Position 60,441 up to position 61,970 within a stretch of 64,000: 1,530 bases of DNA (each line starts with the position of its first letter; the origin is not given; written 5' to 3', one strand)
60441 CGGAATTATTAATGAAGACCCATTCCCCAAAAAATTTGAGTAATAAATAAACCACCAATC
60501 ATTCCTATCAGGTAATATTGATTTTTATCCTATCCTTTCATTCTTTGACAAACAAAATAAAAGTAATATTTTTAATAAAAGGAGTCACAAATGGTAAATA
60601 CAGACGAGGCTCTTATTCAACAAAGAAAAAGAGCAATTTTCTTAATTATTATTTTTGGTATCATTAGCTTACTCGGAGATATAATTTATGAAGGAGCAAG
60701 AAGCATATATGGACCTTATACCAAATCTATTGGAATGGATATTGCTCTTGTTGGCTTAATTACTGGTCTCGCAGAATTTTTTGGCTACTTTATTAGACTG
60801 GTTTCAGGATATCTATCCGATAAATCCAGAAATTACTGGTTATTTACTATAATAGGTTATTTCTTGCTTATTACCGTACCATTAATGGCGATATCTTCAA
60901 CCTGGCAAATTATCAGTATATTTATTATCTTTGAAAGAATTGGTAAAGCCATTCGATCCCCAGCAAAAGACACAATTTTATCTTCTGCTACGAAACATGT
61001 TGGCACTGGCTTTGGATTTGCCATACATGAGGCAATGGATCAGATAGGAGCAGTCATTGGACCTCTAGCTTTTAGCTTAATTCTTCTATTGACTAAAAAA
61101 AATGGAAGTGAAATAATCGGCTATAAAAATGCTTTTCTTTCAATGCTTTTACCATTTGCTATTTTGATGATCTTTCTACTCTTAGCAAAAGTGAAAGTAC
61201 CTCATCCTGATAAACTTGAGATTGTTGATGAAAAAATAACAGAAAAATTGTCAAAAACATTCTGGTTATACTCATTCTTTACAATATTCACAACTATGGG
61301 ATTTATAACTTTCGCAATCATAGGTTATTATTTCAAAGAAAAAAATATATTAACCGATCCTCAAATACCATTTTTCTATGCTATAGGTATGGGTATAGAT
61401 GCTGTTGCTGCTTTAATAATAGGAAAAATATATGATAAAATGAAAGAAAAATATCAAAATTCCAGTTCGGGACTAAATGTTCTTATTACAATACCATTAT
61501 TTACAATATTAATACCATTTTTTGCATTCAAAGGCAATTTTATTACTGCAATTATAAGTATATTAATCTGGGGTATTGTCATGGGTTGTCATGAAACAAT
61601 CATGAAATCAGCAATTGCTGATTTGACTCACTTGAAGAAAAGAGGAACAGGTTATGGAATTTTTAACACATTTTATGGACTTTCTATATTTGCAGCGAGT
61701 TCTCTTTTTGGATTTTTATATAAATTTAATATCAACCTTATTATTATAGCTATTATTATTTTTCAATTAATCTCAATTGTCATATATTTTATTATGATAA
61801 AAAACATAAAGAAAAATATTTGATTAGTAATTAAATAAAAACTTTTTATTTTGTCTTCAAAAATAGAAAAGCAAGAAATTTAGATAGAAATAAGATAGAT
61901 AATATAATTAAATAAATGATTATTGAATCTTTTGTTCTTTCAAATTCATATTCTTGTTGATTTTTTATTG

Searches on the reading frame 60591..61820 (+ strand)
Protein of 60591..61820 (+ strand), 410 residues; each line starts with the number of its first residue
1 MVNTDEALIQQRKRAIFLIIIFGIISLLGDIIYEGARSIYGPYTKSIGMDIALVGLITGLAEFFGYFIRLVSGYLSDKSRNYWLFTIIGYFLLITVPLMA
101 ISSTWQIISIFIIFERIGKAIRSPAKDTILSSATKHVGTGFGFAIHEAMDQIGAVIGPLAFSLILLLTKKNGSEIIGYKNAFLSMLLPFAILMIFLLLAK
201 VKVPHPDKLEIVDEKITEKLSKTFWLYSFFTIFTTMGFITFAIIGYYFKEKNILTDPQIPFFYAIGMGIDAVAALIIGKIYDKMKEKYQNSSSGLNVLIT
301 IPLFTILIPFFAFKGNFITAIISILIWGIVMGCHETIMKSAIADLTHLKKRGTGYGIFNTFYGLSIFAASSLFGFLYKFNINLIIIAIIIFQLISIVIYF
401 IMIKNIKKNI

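Call 3: search_protein_families(library=pfam, proteins=[window:60591-61820:+], max_evalue=0.01)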
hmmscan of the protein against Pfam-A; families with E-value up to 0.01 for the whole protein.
window:60591-61820:+ (410 aa): 2 families
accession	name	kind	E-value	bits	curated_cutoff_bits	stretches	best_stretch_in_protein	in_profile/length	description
PF07690.21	MFS_1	-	2.1e-35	122.7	33.4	2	37-369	16-346/347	Major Facilitator Superfamily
PF12794.12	MscS_TM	-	0.005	16.2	28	0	146-248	123-220/339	Mechanosensitive ion channel inner membrane domain 1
